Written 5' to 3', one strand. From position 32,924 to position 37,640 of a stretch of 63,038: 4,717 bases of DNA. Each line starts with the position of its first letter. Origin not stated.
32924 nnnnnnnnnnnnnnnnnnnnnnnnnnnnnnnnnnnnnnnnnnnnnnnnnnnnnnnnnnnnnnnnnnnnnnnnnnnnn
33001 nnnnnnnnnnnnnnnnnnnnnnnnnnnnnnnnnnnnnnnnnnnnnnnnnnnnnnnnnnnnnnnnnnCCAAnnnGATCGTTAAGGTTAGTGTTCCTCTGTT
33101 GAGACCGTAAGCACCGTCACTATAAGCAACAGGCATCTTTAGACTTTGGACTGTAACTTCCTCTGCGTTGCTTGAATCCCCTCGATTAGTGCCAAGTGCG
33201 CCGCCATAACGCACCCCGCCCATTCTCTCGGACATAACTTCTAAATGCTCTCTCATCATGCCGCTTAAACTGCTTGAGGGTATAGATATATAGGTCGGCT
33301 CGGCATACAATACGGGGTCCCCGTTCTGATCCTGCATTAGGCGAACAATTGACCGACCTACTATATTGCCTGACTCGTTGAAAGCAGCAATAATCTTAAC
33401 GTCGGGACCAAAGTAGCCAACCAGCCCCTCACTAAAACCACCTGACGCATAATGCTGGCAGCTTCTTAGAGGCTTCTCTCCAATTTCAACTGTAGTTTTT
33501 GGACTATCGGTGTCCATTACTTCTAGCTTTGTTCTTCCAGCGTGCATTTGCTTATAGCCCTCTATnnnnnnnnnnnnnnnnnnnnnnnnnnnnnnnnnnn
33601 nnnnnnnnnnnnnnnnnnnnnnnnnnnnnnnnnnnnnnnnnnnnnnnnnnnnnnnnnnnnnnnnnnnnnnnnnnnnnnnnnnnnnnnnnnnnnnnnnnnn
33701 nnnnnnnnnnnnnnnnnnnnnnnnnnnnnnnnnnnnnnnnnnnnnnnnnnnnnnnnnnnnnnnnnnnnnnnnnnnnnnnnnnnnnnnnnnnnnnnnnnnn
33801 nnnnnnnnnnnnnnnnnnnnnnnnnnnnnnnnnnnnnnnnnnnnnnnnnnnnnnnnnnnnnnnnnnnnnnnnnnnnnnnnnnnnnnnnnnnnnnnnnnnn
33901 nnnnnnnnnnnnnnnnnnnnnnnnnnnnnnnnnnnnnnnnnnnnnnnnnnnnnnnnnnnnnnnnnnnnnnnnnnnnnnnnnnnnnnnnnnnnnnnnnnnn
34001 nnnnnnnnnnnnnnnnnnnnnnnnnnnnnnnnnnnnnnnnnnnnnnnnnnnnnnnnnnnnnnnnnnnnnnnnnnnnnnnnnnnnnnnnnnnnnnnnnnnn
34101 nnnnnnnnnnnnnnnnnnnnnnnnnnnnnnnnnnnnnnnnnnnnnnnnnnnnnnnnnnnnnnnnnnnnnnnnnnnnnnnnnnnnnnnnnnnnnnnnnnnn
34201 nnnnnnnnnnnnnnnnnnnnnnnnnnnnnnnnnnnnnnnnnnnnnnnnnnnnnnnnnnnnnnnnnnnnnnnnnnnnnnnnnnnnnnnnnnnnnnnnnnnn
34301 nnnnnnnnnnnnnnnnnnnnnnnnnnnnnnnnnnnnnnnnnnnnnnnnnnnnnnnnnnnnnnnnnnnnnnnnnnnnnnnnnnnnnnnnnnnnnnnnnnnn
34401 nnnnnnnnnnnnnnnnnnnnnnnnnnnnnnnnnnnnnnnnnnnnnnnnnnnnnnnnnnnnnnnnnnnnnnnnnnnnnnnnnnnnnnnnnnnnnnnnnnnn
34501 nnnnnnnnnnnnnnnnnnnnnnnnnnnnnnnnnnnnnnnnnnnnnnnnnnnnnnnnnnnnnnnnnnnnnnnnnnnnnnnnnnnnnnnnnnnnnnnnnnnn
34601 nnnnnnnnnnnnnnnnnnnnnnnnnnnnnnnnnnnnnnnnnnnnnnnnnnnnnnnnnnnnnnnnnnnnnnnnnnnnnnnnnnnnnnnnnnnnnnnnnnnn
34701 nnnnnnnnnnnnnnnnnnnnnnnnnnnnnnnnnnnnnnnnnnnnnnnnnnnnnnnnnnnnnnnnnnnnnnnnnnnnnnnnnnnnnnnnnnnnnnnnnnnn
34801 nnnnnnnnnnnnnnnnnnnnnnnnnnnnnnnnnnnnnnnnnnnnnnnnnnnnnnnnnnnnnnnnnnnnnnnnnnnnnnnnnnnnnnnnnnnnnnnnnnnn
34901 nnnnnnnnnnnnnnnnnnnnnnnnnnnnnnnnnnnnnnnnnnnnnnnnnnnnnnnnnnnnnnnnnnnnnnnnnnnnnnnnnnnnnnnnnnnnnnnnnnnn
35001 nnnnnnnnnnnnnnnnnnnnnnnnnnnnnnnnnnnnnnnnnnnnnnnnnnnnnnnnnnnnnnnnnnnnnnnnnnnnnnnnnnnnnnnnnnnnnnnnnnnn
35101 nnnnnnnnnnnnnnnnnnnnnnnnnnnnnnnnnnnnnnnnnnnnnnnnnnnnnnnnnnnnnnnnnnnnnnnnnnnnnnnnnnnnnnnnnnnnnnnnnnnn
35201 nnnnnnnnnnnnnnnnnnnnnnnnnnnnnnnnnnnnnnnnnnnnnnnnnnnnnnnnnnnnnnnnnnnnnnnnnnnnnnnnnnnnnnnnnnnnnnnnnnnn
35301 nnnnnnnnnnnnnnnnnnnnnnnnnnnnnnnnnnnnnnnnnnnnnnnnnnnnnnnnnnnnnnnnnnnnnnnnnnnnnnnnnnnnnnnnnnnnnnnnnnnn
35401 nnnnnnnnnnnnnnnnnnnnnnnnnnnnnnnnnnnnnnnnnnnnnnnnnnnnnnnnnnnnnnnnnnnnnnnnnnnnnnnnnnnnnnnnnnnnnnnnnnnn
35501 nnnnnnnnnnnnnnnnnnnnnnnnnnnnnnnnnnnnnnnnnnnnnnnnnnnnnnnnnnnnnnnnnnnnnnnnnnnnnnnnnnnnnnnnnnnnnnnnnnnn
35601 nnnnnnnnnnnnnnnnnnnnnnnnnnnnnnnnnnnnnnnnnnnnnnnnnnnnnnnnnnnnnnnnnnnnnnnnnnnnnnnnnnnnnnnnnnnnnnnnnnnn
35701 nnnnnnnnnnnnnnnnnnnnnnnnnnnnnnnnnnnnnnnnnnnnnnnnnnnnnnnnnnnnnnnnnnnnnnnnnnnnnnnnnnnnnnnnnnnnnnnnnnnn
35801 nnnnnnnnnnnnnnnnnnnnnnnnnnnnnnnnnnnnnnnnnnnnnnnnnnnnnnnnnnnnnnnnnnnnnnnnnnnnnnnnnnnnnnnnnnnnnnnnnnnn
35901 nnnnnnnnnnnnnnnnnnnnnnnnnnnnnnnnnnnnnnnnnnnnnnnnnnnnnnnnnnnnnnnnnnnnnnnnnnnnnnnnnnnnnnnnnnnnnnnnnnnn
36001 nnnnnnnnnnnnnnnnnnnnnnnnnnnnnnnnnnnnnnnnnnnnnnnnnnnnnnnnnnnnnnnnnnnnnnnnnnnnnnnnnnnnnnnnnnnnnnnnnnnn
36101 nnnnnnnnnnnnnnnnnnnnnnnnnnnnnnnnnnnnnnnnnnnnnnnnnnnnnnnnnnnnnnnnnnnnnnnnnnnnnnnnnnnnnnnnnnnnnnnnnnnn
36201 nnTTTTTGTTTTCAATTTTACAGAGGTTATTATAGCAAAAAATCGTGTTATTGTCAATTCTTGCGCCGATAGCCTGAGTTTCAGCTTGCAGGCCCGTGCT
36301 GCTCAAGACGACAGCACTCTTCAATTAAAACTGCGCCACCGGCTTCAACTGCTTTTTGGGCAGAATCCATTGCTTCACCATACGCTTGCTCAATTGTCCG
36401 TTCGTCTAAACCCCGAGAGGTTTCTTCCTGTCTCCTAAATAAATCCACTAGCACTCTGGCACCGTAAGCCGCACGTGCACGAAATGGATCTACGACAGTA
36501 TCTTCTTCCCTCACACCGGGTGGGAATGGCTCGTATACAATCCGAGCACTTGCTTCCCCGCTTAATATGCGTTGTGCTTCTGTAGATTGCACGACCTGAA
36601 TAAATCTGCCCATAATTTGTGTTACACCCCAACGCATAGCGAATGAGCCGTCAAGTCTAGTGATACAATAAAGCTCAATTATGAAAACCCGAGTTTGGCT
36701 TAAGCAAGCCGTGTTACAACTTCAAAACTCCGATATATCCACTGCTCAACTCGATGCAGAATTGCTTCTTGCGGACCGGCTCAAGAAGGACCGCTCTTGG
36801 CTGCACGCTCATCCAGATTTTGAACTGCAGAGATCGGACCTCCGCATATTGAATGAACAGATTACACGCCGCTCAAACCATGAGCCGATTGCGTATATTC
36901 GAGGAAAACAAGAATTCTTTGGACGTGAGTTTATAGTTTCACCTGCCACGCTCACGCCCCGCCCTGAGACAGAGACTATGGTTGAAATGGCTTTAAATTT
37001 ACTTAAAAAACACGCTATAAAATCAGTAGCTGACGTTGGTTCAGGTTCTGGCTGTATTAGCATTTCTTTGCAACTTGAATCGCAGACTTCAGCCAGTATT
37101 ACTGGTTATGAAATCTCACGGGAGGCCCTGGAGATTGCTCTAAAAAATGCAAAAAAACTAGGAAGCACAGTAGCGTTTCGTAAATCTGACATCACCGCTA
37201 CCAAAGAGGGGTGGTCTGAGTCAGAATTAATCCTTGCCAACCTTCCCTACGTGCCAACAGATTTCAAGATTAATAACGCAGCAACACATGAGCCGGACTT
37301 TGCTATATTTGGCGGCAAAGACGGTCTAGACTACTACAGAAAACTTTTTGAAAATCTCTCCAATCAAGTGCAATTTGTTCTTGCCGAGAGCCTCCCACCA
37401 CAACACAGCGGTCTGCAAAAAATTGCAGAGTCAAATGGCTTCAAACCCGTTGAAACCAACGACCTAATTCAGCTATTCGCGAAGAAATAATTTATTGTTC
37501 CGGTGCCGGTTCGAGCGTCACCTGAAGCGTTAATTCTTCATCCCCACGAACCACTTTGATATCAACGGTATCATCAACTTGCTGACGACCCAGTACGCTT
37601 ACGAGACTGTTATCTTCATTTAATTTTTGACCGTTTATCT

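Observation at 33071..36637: A two-gene orphan cassette on the opposite strand splits the conserved prfA-prmC pair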

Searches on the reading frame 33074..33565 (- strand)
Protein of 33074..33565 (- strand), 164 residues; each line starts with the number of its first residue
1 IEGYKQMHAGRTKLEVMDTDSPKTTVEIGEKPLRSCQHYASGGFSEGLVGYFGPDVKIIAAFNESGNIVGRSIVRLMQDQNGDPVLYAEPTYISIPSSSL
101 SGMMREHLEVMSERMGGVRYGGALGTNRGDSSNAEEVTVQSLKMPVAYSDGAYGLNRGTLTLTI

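Call 54: find_related_loci(query=A2, collection=viral_contigs, flank=5000)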
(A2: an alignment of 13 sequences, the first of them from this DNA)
Query A2 (164 aa) in viral_contigs; peptide patterns used: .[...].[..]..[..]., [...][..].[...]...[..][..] (x = any residue, [..] = any of these).
35 stretches matched a pattern, but none encodes a relative of the query by tblastn (E <= 1e-3).

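Call 58: find_related_loci(query=A2, collection=metagenome_contigs, flank=8000)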
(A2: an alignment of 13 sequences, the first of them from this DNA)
Query A2 (164 aa) in metagenome_contigs; peptide patterns used: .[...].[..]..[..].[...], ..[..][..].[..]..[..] (x = any residue, [..] = any of these).
43 stretches matched a pattern; 2 encode a relative of the query (tblastn E <= 1e-3); 2 distinct loci.
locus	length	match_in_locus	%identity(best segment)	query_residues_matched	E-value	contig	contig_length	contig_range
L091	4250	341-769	50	16-162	3e-46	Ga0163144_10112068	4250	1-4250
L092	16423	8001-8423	48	18-162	1e-45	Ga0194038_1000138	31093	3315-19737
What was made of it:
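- Tried and rejected: Viral-contig and metagenome-contig scans with the domain alignment found nothing and only two loci respectively (calls 54, 58).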

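Call 62: search_solved_structures(query=A2, max_evalue=10)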
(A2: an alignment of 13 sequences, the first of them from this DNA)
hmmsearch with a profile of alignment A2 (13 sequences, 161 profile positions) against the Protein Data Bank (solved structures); distinct sequences matched with E-value up to 10: 0.
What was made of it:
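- On GNAT superfamily: The PDB profile search is empty (call 62).
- Tried and rejected: With the domain alignment it hit nothing (call 62).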

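Call 73: predict_structure(alignment_id=A3)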
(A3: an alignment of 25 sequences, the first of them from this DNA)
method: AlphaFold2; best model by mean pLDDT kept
length: 164 residues; sequences in the alignment: 25
mean_pLDDT: 72.7   pTM: 0.69
mean pLDDT of the five models: 72.7, 69.8, 66.9, 65.5, 63.7
residues with pLDDT >= 90: 13; 70-90: 86; 50-70: 42; < 50: 23
segments of 3 or more residues with pLDDT < 50: 25-40, 127-130
pLDDT, mean of each block of 10 residues (from residue 1): 68 81 45 42 53 76 86 88 89 83 90 87 62 72 67 72 80
secondary structure, 60 per line:
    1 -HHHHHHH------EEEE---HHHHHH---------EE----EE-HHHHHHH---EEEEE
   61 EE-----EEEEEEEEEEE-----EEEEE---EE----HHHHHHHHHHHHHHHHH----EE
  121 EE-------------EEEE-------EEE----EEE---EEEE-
elements in order: H2-8 E15-18 H22-27 H46-52 E56-62 E68-78 E84-88 H98-114 E119-122 E136-139 E147-149 E154-156 E160-163
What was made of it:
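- The domain-only model is only moderately confident (pLDDT 72.7, call 73).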

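Call 75: fold_search(model_id=the predicted structure, library=pdb)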
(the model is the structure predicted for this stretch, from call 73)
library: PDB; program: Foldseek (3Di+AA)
matches with E <= 10: 956; with E <= 0.001: 51
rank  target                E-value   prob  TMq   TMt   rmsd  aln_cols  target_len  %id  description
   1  1qsm_B                7.1e-05  1.00  0.49  0.54   7.1       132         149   14  Histone Acetyltransferase HPA2 from Saccharomyces Cerevisiae in Complex with Acetyl Coenzyme A (released 1999-12-22)
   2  2b4b_B                1.0e-04  1.00  0.45  0.43   7.6       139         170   12  SSAT+COA+BE-3-3-3, K26R mutant (released 2006-01-17)
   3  1qsm_D                1.2e-04  1.00  0.52  0.55   6.7       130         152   11  Histone Acetyltransferase HPA2 from Saccharomyces Cerevisiae in Complex with Acetyl Coenzyme A (released 1999-12-22)
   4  2fe7_B                1.2e-04  1.00  0.43  0.43   5.9       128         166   14  The crystal structure of a probable N-acetyltransferase from Pseudomonas aeruginosa (released 2006-01-24)
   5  1qsm_A                1.3e-04  1.00  0.50  0.54   6.8       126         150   11  Histone Acetyltransferase HPA2 from Saccharomyces Cerevisiae in Complex with Acetyl Coenzyme A (released 1999-12-22)
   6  5hmn_A                1.4e-04  1.00  0.49  0.53   6.4       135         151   12  Crystal structure of an aminoglycoside acetyltransferase HMB0005 from an uncultured soil metagenomic sample, unknown a (released 2016-02-17)
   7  3bj8_A                1.4e-04  1.00  0.46  0.46   7.1       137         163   10  Spermine/spermidine N1-acetyltransferase from mouse: Crystal structure of a ternary complex reveals solvent-mediated s (released 2008-09-16)
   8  5hmn_D                1.7e-04  1.00  0.49  0.52   6.7       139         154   13  Crystal structure of an aminoglycoside acetyltransferase HMB0005 from an uncultured soil metagenomic sample, unknown a (released 2016-02-17)
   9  4e8o_B                1.7e-04  1.00  0.45  0.49   5.7       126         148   10  Crystal structure of aminoglycoside antibiotic 6'-N-acetyltransferase AAC(6')-Ih from Acinetobacter baumannii (released 2012-04-04)
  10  3bj7_A                2.1e-04  1.00  0.46  0.46   7.4       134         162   12  Spermine/spermidine N1-acetyltransferase from mouse: Crystal structure of a ternary complex reveals solvent-mediated s (released 2008-09-16)
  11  3bj7_B                2.1e-04  1.00  0.43  0.44   7.5       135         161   10  Spermine/spermidine N1-acetyltransferase from mouse: Crystal structure of a ternary complex reveals solvent-mediated s (released 2008-09-16)
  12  4e8o_A                2.2e-04  1.00  0.45  0.50   6.1       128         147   11  Crystal structure of aminoglycoside antibiotic 6'-N-acetyltransferase AAC(6')-Ih from Acinetobacter baumannii (released 2012-04-04)
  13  2b5g_A                2.2e-04  1.00  0.44  0.44   7.8       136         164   12  Wild Type SSAT- 1.7A structure (released 2006-01-17)
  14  2fxf_B                2.3e-04  1.00  0.46  0.46   6.6       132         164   14  Human spermidine/spermine N1-acetyltransferase (released 2006-02-14)
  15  2f5i_B                2.6e-04  1.00  0.45  0.45   7.3       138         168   13  X-ray structure of spermidine/spermine N1-acetyltransferase (SAT) from Homo sapiens (released 2005-12-06)
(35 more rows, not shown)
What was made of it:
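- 33074..33526 (-): C-terminal GNAT-fold domain (aa 893-1043), the most conserved part of the family. Foldseek with the domain model: top 50 PDB hits are all GNAT-fold proteins, E 7e-5 to 9e-4, prob 1.00, TM 0.35-0.52 (call 75).
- On GNAT superfamily: The top 50 Foldseek hits are all GNAT-fold proteins, prob 1.00, E 7e-5 to 9e-4, TM 0.35-0.52 (call 75).
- TM-scores are modest (0.35-0.55) and rmsd is 5-8 A (call 75).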

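Call 78: find_homologous_proteins(query=A3, max_evalue=0.00001)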
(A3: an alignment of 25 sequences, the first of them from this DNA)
Query A3 (25 sequences) (164 aa, profile of the alignment): 6 proteins with E <= 0.00001 among 2186 candidates.
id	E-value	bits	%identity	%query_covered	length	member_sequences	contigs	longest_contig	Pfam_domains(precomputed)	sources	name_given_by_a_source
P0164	3.5e-71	257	38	71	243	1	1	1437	-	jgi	-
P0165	3.2e-69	250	39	64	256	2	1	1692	-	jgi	jgi:hypothetical protein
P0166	4.3e-67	243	35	94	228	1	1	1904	-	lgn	-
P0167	7.9e-66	239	36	65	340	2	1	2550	-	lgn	-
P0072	3.8e-65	237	35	91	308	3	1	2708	-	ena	-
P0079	4.1e-60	220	37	70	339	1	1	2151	-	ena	-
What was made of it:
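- Tried and rejected: With the C-terminal alignment it returned six fragments (call 78).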

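Call 86: search_protein_families(library=pfam, alignment_id=A3, max_evalue=10)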
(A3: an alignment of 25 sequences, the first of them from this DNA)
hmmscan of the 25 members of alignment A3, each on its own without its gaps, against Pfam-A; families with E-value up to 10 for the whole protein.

A. member 1, seq(164 aa): 0 families

B. families by the number of members that match (of 25 scanned): 5 families
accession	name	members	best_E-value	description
PF16410.10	DUF5018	1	0.005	Domain of unknown function (DUF5018)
PF21343.2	ACAD9-ACADV_C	1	0.074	ACAD9/ACADV, C-terminal domain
PF19907.4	DUF6380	1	0.095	Family of unknown function (DUF6380)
PF04345.18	Chor_lyase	1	0.11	Chorismate lyase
PF08438.16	YGR210-like_G4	1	0.12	Obg-like GTPase YGR210-like, G4 motif-containing domain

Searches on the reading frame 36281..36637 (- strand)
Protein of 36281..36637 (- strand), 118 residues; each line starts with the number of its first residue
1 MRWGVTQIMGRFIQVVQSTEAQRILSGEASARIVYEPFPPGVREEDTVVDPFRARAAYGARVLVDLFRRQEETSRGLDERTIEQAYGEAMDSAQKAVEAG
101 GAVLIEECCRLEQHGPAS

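Call 3: search_protein_families(library=pfam, proteins=[window:36281-36637:-], max_evalue=1)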
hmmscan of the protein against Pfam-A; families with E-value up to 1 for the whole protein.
window:36281-36637:- (118 aa): 0 families

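Call 4: search_protein_families(library=ncbifam, proteins=[window:36281-36637:-], max_evalue=1)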
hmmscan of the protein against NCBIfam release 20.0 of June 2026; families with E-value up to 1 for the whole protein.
window:36281-36637:- (118 aa): 0 families

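Call 5: search_protein_families(library=padloc, proteins=[window:36281-36637:-], max_evalue=1)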
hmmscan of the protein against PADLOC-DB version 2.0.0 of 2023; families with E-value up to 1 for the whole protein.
window:36281-36637:- (118 aa): 0 families

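Call 6: search_protein_families(library=phrogs, proteins=[window:36281-36637:-], max_evalue=1)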
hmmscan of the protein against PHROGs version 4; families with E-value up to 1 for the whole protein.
window:36281-36637:- (118 aa): 0 families

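Call 101: search_solved_structures(query=window:36281-36637:-, max_evalue=10)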
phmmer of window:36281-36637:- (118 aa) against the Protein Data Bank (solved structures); distinct sequences matched with E-value up to 10: 1.
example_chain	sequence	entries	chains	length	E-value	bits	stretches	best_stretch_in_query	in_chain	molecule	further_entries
7jrq_A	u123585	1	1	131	0.57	13.8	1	56-104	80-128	MPP1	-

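Call 104: search_dna_similar(query=window:36281-36637:-, collection=plasmids, mode=protein, max_evalue=0.01, max_rows=8)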
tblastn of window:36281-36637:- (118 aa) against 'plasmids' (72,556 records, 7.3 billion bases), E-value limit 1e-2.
No match.

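Call 105: search_dna_similar(query=window:36281-36637:-, collection=phages, mode=protein, max_evalue=0.01, max_rows=8)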
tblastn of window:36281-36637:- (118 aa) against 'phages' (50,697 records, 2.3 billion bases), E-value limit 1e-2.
No match.

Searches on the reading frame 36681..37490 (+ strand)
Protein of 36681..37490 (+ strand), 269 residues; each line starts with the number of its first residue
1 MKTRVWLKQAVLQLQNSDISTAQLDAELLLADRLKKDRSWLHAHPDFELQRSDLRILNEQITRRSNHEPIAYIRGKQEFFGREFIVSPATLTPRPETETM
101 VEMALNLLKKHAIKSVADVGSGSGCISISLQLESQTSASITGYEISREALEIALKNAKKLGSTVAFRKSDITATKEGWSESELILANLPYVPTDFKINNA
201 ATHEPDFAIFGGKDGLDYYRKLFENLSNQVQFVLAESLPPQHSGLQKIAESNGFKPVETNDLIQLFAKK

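Call 3: search_protein_families(library=pfam, proteins=[window:36681-37490:+], max_evalue=1)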
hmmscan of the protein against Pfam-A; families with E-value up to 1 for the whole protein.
window:36681-37490:+ (269 aa): 16 families
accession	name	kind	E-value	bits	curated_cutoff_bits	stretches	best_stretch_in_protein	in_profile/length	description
PF17827.6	PrmC_N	-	1.6e-18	67.5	23.4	1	6-75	2-71/71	PrmC N-terminal domain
PF13847.12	Methyltransf_31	-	1.2e-10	41.7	27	1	114-181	5-75/145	Methyltransferase domain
PF05175.20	MTS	-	1.6e-09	38.1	23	1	105-191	24-109/170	Methyltransferase small domain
PF13649.12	Methyltransf_25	-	2.1e-07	31.9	27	1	116-190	1-76/97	Methyltransferase domain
PF06325.19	PrmA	-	0.00018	21.6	22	1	111-187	160-233/296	Ribosomal protein L11 methyltransferase (PrmA)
PF13679.12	Methyltransf_32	-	0.00021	21.7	27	1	102-175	14-91/143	Methyltransferase domain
PF08241.18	Methyltransf_11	-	0.00045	21.2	21.2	1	118-173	2-53/95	Methyltransferase domain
PF01170.24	UPF0020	-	0.0012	19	22.3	1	129-190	68-131/197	RMKL-like, methyltransferase domain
PF08242.18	Methyltransf_12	-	0.0021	19.2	30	1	118-171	2-58/98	Methyltransferase domain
PF01135.25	PCMT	-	0.0028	17.9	20.3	1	99-170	60-132/210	Protein-L-isoaspartate(D-aspartate) O-methyltransferase (PCMT)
PF02384.22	N6_Mtase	-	0.042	13.6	20.4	1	92-199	30-142/311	N-6 DNA Methylase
PF10294.15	Methyltransf_16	-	0.071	13.3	21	1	110-167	44-103/174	Lysine methyltransferase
PF02527.21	GidB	-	0.073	12.8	27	1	106-135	43-71/184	rRNA small subunit methyltransferase G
PF12847.13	Methyltransf_18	-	0.12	12.8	27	1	114-169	16-72/151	Methyltransferase domain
PF23867.1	Mmc1_N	-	0.18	12.3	27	1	8-43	45-78/132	Mmc1 N-terminal domain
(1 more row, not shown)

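Call 4: search_protein_families(library=ncbifam, proteins=[window:36681-37490:+], max_evalue=1)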
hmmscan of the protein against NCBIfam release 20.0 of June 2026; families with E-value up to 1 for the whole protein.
window:36681-37490:+ (269 aa): 44 families (the best 25 are shown)
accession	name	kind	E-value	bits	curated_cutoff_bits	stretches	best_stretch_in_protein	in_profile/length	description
TIGR03534.1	RF_mod_PrmC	equivalog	5.8e-60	202.9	199.1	1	25-259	1-241/253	peptide chain release factor N(5)-glutamine methyltransferase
TIGR00536.1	hemK_fam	subfamily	1.6e-49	168.5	115.5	1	5-259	8-267/286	HemK family protein methyltransferase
NF002421.0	PRK01544.1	equivalog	5e-31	108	567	2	6-107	8-109/524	bifunctional peptide chain release factor N(5)-glutamine methyltransferase PrmC/tRNA (guanosine(46)-N7)-methyltransferase TrmB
TIGR03533.1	L3_gln_methyl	equivalog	2.9e-28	99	229.7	1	21-229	28-240/284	50S ribosomal protein L3 N(5)-glutamine methyltransferase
TIGR03704.1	PrmC_rel_meth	equivalog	3.3e-21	75.9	248.8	1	57-223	30-199/251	putative protein N(5)-glutamine methyltransferase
NF011529.0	PRK14968.1-3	equivalog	1.6e-14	53.8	162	1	104-229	27-145/198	putative methyltransferase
TIGR00537.1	hemK_rel_arch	hypoth_equivalog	5.2e-12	45.8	87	1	108-255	15-159/179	HemK2/MTQ2 family protein methyltransferase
NF011530.0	PRK14968.1-4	equivalog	8.4e-08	31.8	243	1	99-230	28-147/202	putative methyltransferase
TIGR02469.1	CbiT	equivalog_domain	3.6e-06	27.3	78.3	1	103-172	10-79/124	precorrin-6Y C5,15-methyltransferase (decarboxylating) subunit CbiT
NF001244.0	PRK00216.1-5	equivalog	6.5e-06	25.6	216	1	102-174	38-112/236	bifunctional demethylmenaquinone methyltransferase/2-methoxy-6-polyprenyl-1,4-benzoquinol methylase UbiE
NF001790.0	PRK00517.3-3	equivalog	6.6e-06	25.7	269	1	102-188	110-199/262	50S ribosomal protein L11 methyltransferase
TIGR04074.1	bacter_Hen1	equivalog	7.3e-06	24.7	340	1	34-156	204-325/462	3' terminal RNA ribose 2'-O-methyltransferase Hen1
TIGR00406.1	prmA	equivalog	2.5e-05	23.9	183.15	1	108-187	157-232/288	50S ribosomal protein L11 methyltransferase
TIGR01934.1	MenG_MenH_UbiE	subfamily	5.5e-05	22.6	158.35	1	104-171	31-97/223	ubiquinone/menaquinone biosynthesis methyltransferase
TIGR02021.1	BchM-ChlM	equivalog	9e-05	22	158.9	1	97-176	37-117/218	magnesium protoporphyrin IX methyltransferase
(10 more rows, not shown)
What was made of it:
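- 36681..37490 (+): prmC (release-factor glutamine methyltransferase), right flank of the insertion. PrmC_N + MTS domains, TIGR03534 E 5.8e-60 (calls 3, 4).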
